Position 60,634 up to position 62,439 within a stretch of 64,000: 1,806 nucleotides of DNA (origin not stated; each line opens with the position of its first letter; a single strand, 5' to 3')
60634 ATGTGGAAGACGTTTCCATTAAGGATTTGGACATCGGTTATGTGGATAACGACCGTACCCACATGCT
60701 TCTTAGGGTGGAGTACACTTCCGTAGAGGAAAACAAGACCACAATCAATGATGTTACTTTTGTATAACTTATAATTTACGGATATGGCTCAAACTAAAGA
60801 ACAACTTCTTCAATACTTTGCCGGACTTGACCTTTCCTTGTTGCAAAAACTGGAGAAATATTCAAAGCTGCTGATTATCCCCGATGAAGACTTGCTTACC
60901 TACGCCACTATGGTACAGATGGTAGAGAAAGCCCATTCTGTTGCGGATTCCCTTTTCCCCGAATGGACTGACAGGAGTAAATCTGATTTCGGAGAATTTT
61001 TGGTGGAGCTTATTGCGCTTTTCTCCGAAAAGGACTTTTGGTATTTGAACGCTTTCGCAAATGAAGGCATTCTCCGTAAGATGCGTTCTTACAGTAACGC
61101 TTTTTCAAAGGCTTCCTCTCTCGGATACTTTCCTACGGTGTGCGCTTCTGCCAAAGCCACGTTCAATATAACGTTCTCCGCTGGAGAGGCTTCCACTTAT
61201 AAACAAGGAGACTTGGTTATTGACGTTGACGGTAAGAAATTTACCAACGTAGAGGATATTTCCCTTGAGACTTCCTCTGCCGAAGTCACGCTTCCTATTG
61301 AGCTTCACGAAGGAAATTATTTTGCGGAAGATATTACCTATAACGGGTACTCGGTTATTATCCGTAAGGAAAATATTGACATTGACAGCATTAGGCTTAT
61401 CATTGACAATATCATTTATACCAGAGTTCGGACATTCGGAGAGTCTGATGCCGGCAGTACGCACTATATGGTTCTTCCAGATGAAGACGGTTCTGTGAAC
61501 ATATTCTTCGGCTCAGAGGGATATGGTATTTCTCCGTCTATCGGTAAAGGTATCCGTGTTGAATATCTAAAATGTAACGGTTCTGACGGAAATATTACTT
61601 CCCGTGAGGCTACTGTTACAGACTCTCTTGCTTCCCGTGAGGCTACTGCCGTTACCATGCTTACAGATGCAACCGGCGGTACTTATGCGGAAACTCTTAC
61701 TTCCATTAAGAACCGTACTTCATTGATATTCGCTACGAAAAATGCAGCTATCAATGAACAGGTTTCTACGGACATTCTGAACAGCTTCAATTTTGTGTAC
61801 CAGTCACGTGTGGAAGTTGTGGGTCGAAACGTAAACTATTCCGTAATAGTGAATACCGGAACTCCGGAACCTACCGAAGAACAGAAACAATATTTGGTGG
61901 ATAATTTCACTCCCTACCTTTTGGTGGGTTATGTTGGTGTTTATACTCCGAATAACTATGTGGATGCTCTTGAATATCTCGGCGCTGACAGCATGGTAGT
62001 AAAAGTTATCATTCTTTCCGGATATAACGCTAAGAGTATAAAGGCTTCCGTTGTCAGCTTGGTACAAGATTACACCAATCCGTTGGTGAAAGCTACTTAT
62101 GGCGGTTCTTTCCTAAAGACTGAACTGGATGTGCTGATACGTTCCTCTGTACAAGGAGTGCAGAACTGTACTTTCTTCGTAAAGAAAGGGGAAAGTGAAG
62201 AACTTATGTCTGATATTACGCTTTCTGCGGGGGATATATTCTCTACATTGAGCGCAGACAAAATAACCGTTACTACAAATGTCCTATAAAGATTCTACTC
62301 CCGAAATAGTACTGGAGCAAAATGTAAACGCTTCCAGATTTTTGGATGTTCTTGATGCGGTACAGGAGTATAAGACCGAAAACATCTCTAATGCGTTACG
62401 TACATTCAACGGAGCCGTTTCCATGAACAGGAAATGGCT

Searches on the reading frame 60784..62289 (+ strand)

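Call 29: search_protein_families(library=phrogs, proteins=[window:60784-62289:+], max_evalue=0.00001)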
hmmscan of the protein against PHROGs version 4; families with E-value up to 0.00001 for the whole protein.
window:60784-62289:+ (501 aa): 2 families
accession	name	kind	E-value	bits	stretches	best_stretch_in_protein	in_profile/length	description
phrog_219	-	tail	2.8e-30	106.5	1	85-347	53-337/598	baseplate wedge subunit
phrog_1369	-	tail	1.5e-12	48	1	60-313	21-282/489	baseplate protein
